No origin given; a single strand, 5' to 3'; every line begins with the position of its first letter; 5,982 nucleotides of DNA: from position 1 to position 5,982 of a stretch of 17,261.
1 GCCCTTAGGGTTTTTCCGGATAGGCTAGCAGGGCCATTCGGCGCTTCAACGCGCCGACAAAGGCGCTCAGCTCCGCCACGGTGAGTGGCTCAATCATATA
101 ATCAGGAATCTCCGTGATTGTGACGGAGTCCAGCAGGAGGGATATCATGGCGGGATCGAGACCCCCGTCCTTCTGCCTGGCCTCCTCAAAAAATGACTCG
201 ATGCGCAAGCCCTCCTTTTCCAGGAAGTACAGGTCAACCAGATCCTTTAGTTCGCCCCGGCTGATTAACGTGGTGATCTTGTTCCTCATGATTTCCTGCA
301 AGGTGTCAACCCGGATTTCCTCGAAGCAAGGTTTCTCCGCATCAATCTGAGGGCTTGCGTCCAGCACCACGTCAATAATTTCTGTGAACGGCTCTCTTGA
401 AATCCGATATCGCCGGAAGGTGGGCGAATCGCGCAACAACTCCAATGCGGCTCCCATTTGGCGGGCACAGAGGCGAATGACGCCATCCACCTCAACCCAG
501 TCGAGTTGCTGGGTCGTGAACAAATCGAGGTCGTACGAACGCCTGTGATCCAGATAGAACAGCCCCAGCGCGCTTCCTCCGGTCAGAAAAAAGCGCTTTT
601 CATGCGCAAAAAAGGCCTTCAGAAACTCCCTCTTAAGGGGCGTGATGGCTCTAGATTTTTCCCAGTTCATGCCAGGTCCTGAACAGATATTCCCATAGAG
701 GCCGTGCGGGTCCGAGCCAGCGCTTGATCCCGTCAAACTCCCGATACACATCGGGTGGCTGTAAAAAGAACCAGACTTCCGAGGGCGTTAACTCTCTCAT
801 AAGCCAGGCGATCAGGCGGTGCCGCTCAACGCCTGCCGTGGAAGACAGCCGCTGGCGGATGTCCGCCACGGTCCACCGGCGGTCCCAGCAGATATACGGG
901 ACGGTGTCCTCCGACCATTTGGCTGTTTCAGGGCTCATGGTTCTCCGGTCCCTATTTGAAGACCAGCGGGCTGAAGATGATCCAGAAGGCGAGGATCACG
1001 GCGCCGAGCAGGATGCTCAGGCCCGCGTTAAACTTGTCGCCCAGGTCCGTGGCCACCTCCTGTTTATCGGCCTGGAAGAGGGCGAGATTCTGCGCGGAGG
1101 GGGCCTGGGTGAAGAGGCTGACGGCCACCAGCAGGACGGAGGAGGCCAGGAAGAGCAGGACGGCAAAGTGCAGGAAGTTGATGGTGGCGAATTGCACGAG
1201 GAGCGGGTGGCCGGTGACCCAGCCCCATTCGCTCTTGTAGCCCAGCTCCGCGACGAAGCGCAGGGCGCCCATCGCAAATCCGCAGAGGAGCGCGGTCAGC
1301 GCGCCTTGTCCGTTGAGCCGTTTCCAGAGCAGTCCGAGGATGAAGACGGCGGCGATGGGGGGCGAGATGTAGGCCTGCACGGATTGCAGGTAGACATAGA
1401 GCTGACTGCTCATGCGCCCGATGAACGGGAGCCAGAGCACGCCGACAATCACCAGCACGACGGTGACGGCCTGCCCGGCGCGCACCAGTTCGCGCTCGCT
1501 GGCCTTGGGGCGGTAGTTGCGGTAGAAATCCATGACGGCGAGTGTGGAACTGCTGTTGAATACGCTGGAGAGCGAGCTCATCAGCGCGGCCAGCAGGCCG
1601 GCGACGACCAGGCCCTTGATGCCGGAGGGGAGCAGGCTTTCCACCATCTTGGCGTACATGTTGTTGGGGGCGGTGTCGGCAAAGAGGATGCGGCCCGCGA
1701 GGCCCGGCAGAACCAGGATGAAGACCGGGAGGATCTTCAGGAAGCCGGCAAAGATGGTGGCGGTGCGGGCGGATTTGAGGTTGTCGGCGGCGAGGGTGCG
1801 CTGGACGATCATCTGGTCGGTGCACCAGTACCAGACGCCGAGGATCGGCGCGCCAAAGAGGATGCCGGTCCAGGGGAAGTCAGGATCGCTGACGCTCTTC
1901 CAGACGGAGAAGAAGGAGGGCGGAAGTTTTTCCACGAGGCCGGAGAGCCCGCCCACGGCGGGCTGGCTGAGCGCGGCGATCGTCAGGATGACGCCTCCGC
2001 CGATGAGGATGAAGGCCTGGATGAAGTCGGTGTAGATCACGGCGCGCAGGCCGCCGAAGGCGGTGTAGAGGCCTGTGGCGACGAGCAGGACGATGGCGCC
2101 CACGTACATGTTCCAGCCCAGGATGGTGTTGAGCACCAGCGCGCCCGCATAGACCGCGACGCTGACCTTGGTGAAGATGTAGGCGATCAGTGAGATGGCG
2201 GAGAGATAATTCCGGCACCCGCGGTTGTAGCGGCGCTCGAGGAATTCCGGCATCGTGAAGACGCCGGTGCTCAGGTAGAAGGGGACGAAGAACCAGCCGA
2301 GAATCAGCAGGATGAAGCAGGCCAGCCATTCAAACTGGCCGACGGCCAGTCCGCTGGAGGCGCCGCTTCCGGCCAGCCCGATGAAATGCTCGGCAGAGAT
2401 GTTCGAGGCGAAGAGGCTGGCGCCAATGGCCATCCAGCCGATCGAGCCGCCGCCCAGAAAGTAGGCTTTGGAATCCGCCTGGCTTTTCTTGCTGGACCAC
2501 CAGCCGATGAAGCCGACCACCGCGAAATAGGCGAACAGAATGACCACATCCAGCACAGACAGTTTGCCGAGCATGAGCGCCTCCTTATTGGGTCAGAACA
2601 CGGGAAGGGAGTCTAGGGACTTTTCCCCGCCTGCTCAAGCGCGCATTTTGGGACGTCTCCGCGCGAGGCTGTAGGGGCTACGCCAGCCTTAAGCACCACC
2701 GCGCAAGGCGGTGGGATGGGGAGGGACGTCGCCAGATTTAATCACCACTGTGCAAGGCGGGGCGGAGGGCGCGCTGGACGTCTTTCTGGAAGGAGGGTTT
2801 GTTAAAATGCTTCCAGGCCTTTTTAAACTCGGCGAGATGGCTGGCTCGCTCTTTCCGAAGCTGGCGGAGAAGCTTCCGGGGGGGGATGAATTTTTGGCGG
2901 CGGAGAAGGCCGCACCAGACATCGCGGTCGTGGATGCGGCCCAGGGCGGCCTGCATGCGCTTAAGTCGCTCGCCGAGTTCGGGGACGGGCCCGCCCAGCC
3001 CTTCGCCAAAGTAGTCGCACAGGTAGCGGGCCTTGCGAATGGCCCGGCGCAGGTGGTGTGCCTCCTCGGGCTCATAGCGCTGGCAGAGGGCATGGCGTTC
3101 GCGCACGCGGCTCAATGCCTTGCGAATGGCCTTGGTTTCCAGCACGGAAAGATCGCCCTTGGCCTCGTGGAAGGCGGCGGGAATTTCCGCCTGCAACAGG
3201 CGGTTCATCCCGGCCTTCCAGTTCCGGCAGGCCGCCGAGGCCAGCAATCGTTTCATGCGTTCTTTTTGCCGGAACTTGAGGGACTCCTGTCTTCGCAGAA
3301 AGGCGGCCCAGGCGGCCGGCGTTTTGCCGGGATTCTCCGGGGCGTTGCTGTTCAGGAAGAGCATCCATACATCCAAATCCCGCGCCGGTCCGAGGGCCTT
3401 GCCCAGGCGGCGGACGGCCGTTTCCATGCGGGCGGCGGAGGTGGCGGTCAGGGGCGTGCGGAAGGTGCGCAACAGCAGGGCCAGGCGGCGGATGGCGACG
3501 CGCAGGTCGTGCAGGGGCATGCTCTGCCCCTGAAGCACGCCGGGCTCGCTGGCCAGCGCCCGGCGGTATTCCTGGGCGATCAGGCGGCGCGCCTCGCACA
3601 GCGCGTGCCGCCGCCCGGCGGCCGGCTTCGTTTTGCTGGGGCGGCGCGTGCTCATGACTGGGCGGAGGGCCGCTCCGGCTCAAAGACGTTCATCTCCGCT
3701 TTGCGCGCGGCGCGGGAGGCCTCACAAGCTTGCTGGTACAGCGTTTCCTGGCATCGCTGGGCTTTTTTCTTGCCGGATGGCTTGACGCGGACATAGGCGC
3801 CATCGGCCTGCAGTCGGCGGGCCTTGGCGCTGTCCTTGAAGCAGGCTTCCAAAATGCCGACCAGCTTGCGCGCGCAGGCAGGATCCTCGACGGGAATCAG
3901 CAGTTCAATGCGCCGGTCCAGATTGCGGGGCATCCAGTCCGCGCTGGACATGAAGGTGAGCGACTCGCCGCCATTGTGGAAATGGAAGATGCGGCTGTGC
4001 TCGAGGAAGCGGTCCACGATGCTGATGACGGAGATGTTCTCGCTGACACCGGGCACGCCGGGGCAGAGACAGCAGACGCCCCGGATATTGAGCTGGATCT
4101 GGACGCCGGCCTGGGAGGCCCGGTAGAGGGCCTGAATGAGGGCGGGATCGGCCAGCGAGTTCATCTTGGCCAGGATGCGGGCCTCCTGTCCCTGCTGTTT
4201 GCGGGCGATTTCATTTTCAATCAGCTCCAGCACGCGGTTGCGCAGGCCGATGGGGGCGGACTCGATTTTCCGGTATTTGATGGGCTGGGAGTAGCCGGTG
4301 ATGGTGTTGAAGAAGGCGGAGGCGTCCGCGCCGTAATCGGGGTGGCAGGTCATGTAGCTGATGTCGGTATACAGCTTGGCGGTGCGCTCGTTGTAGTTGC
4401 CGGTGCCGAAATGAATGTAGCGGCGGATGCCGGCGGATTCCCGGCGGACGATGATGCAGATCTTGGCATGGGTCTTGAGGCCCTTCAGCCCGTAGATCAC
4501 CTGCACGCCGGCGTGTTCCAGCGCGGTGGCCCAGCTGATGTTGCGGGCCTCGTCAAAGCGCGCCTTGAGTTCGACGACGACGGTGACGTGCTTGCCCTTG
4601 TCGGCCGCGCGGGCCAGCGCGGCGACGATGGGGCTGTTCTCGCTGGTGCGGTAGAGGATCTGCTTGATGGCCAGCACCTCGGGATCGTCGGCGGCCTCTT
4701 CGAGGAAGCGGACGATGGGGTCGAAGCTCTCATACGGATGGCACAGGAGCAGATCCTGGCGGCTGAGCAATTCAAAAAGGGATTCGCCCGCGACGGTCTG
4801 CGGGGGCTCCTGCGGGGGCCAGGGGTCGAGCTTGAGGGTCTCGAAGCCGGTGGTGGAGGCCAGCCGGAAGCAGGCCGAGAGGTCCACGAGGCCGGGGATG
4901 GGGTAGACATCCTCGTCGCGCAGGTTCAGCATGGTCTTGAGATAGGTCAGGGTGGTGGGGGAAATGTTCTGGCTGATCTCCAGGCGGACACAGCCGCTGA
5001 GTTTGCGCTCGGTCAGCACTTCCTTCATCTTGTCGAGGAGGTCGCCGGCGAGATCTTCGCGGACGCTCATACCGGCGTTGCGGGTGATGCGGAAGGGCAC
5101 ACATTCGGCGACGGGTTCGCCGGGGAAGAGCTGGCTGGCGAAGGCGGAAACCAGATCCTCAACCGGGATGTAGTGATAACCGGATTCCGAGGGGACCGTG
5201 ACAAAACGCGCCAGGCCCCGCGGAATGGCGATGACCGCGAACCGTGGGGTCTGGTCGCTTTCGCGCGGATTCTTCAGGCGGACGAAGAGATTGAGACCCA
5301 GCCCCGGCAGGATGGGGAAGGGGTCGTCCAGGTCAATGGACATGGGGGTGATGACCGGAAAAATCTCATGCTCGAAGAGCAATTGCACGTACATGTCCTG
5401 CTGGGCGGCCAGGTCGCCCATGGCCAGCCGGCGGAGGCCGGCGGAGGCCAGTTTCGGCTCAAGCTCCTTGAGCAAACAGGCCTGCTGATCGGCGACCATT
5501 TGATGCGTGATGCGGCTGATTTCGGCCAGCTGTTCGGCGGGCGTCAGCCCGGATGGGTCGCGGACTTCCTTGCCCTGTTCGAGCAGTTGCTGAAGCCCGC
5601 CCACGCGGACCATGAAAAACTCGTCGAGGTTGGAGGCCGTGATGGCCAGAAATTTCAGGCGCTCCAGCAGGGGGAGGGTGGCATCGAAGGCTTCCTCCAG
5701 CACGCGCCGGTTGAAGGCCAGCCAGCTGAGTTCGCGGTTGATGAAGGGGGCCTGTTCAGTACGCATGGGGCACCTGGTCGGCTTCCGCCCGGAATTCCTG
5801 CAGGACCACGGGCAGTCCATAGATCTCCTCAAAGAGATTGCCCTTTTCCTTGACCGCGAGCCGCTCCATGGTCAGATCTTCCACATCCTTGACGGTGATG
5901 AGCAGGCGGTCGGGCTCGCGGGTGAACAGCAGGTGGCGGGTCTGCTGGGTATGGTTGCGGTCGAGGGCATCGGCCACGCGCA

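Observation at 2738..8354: Co-directional ROK glucokinase - ppx - ppk1 - CHAD cluster with tight or overlapping junctions: candidate polyphosphate-linked glucose phosphorylation module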

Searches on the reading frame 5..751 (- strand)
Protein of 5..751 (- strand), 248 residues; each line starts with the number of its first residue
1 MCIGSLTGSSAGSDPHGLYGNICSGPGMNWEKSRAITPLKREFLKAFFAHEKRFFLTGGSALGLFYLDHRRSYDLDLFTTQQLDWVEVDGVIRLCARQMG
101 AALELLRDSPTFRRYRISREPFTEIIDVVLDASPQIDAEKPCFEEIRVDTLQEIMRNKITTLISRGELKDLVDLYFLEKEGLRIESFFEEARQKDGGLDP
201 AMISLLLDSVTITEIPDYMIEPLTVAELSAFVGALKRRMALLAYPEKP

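Call 3: search_protein_families(library=pfam, proteins=[window:5-751:-])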
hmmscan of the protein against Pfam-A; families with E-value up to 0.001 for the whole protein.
window:5-751:- (248 aa): 1 family
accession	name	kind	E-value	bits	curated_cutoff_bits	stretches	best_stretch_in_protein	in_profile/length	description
PF08843.17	AbiEii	-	3e-11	44.2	22.5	1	44-197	3-191/238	Nucleotidyl transferase AbiEii toxin, Type IV TA system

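Call 4: search_protein_families(library=ncbifam, proteins=[window:5-751:-])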
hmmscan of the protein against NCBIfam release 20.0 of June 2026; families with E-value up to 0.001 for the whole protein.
window:5-751:- (248 aa): 0 families

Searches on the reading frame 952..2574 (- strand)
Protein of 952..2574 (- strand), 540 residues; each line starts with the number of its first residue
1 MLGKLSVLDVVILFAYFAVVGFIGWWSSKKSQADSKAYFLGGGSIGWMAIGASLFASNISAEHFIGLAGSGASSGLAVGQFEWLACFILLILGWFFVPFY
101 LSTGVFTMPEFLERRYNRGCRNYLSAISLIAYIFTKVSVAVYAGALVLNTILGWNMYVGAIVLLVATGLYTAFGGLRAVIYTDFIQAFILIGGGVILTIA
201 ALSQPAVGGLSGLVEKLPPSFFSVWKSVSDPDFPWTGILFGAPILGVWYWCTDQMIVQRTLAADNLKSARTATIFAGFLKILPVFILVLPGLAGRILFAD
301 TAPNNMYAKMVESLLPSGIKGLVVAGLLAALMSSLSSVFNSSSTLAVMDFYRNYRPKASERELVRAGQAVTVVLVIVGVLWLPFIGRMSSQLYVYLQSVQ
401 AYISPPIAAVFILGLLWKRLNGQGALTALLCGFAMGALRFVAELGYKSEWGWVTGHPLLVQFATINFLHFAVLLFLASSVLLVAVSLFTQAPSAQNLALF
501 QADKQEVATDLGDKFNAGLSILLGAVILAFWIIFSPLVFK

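Call 3: search_protein_families(library=pfam, proteins=[window:952-2574:-])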
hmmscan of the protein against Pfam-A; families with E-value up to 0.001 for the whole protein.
window:952-2574:- (540 aa): 1 family
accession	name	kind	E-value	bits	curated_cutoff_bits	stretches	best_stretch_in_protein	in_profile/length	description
PF00474.23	SSF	-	3.3e-93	313.2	22.8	1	38-432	1-406/406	Sodium:solute symporter family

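Call 4: search_protein_families(library=ncbifam, proteins=[window:952-2574:-])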
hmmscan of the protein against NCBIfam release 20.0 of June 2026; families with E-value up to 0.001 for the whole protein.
window:952-2574:- (540 aa): 10 families
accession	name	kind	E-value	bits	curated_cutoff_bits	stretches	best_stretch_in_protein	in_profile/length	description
TIGR00813.1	sss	superfamily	1.3e-115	386.8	184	1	38-432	1-411/411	sodium/solute symporter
NF007790.0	PRK10484.1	equivalog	2.4e-91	307.1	401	1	10-536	6-525/527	solute:sodium symporter family transporter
TIGR02121.1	Na_Pro_sym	equivalog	4.1e-32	111.5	515.5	1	11-505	5-485/488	sodium/proline symporter PutP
TIGR02119.1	panF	equivalog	5.2e-31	108.2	328.05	1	10-434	4-432/471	sodium/pantothenate symporter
TIGR03648.1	Na_symport_lg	subfamily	8.5e-23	80.6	320.75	2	10-196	2-185/547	VC_2705 family sodium/solute symporter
NF011948.0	PRK15419.1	equivalog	7.4e-14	51.5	955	1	11-500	13-484/502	sodium/proline symporter PutP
NF058657.1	MncbAcdTpMctC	equivalog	1.3e-11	43.7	670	1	7-205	6-207/527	monocarboxylic acid transporter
NF006903.2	PRK09395.1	subfamily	5.8e-07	28.3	750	1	10-204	37-231/552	cation/acetate symporter ActP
TIGR02711.1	symport_actP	equivalog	1e-05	24.5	1099.25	1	10-201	34-225/549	cation/acetate symporter ActP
NF009135.0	PRK12488.1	subfamily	0.00012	20.8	850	0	11-441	35-476/549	cation/acetate symporter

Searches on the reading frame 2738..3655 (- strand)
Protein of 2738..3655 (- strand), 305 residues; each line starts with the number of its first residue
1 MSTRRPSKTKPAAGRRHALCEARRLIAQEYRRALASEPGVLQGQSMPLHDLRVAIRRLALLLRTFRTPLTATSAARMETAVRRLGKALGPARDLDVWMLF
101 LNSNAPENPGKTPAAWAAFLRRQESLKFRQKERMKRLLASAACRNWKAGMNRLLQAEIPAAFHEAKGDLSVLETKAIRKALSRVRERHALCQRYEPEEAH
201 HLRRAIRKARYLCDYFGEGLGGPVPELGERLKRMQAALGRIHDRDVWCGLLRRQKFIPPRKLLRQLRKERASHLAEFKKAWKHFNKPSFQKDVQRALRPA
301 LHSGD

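Call 3: search_protein_families(library=pfam, proteins=[window:2738-3655:-])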
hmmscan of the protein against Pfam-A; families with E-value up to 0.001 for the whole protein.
window:2738-3655:- (305 aa): 1 family
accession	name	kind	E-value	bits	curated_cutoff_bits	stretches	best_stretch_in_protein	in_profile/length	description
PF05235.19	CHAD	-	1.8e-35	123.4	25.6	1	25-252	2-228/228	CHAD domain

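Call 4: search_protein_families(library=ncbifam, proteins=[window:2738-3655:-])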
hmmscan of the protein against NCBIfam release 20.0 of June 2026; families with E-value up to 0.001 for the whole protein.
window:2738-3655:- (305 aa): 0 families

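Call 39: search_solved_structures(query=window:2738-3655:-, max_evalue=0.001)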
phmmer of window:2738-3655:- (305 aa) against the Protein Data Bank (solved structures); distinct sequences matched with E-value up to 0.001: 2.
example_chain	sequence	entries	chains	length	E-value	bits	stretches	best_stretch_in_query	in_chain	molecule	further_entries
6qv7_A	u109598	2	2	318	1.7e-10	44.1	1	23-252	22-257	Uncharacterized protein | CHAD domain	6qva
3e0s_A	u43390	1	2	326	1.8e-10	43.9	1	23-252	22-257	uncharacterized protein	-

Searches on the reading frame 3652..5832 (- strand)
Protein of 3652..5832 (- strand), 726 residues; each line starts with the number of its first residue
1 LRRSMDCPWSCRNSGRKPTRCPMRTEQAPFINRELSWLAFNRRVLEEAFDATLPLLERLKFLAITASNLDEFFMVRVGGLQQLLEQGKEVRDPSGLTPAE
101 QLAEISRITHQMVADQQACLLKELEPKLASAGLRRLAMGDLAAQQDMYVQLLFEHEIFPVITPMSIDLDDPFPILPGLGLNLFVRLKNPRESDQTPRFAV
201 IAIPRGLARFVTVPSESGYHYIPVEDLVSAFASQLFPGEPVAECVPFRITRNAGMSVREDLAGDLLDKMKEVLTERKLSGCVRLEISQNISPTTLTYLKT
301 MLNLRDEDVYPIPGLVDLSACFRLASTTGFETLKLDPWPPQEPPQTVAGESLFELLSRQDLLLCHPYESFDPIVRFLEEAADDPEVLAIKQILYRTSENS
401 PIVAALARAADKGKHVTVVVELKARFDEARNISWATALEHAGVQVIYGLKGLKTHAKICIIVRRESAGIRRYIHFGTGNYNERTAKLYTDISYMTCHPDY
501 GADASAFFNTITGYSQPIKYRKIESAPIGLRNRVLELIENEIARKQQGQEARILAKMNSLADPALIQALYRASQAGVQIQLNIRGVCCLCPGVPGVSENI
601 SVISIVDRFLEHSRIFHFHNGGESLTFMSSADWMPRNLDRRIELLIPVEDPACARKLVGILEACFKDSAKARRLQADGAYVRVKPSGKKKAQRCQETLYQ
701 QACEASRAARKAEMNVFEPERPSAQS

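Call 3: search_protein_families(library=pfam, proteins=[window:3652-5832:-])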
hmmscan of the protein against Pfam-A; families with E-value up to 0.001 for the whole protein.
window:3652-5832:- (726 aa): 5 families
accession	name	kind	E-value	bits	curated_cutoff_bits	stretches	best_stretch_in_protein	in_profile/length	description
PF17941.7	PP_kinase_C_1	-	3.6e-74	248.3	25.7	1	352-516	2-166/167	Polyphosphate kinase C-terminal domain 1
PF13090.12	PP_kinase_C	-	2.5e-67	226.1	25.8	1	526-691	4-169/172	Polyphosphate kinase C-terminal domain 2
PF02503.22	PP_kinase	-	2.2e-50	171.3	31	1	145-323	2-182/183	Polyphosphate kinase middle domain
PF13089.11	PP_kinase_N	-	5.7e-40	136.4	23.8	1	30-134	1-105/107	Polyphosphate kinase N-terminal domain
PF13091.12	PLDc_2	-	2.4e-10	40.8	27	1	395-498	18-118/132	PLD-like domain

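Call 4: search_protein_families(library=ncbifam, proteins=[window:3652-5832:-])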
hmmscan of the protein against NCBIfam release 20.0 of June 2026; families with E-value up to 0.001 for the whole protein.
window:3652-5832:- (726 aa): 12 families
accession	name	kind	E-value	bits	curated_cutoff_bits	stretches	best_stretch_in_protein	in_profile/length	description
NF003921.0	PRK05443.2-2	subfamily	1.5e-278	926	701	1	23-712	16-704/707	RNA degradosome polyphosphate kinase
TIGR03705.1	poly_P_kin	equivalog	2.6e-256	852.3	465.85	1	30-700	2-672/673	polyphosphate kinase 1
NF003920.0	PRK05443.2-1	equivalog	6.1e-254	844.6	935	1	27-714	9-701/719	RNA degradosome polyphosphate kinase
NF003922.0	PRK05443.2-3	equivalog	1.7e-231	770.2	981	1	26-704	48-730/735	RNA degradosome polyphosphate kinase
NF003918.0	PRK05443.1-2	subfamily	3.9e-225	749.1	691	1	23-703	10-694/697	RNA degradosome polyphosphate kinase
NF003919.0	PRK05443.1-4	equivalog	1.4e-221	737.6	908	1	24-708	22-711/730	RNA degradosome polyphosphate kinase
NF003924.0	PRK05443.3-2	equivalog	5.7e-209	695.9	1058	1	25-710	4-680/699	RNA degradosome polyphosphate kinase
NF003927.0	PRK05443.3-6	equivalog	7.5e-175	583.2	1042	1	32-713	9-690/717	RNA degradosome polyphosphate kinase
NF003917.0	PRK05443.1-1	subfamily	1.2e-150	503.2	470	1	27-702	4-679/689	RNA degradosome polyphosphate kinase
NF003923.0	PRK05443.3-1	equivalog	6.6e-150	500.7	1116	1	28-701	5-683/692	RNA degradosome polyphosphate kinase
NF003926.0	PRK05443.3-4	equivalog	7e-145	484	1391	1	30-685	4-656/675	RNA degradosome polyphosphate kinase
NF003925.0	PRK05443.3-3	equivalog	2e-132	442.6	707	1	26-702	8-684/688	RNA degradosome polyphosphate kinase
